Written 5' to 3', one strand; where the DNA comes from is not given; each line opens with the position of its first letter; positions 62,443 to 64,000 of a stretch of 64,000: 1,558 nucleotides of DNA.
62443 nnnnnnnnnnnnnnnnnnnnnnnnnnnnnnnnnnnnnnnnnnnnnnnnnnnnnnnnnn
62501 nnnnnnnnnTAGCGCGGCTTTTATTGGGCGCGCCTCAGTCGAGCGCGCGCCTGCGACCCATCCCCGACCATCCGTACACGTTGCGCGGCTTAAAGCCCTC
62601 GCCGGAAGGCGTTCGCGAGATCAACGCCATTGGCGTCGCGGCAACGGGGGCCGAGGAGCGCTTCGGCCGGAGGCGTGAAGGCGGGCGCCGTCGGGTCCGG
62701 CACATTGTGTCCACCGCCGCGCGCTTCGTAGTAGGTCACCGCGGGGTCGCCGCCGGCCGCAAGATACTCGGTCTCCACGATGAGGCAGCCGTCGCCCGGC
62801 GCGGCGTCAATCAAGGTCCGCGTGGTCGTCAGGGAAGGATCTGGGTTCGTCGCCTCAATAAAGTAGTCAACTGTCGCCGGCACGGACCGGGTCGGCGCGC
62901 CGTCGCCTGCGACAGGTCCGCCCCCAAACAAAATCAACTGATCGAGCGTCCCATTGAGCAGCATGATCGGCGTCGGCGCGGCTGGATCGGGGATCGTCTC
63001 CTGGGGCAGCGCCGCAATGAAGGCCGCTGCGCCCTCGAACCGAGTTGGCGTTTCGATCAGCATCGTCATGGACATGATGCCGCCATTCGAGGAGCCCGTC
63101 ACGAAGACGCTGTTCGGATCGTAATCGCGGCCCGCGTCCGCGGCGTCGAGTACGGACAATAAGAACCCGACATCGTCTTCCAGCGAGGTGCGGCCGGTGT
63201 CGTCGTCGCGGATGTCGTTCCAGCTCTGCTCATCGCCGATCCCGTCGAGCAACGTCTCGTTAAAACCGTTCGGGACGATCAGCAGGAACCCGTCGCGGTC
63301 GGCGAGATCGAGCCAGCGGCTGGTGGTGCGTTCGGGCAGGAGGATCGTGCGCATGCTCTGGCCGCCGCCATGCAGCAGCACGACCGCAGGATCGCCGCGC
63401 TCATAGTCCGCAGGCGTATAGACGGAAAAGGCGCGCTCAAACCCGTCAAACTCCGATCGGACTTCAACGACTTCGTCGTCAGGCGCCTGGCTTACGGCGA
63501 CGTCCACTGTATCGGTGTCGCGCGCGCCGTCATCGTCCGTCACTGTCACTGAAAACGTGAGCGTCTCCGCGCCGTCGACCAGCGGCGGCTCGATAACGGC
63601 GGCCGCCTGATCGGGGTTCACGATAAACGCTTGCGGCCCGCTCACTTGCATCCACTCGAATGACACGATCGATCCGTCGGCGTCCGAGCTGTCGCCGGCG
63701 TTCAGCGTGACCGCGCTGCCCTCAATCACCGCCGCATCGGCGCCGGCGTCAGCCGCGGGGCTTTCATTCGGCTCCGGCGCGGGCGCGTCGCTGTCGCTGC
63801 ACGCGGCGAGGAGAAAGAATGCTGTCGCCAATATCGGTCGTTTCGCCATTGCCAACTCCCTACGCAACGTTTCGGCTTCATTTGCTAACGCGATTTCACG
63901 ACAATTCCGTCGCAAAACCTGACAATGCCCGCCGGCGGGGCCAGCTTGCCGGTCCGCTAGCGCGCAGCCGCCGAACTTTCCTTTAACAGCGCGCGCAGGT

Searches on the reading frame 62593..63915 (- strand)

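Call 72: search_protein_families(library=pfam, proteins=[window:62593-63915:-], max_evalue=0.00001)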
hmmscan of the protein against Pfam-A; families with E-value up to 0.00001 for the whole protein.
window:62593-63915:- (441 aa): 3 families
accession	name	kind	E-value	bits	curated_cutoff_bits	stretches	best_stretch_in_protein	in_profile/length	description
PF22352.2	K319L-like_PKD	-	7.2e-18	64.8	27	1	57-141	1-84/84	K319L-like, PKD domain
PF18911.6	PKD_4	-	1.1e-06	29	27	0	50-88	1-39/85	PKD domain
PF02230.22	Abhydrolase_2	-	9.2e-06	26.1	23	0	175-328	14-170/217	Phospholipase/Carboxylesterase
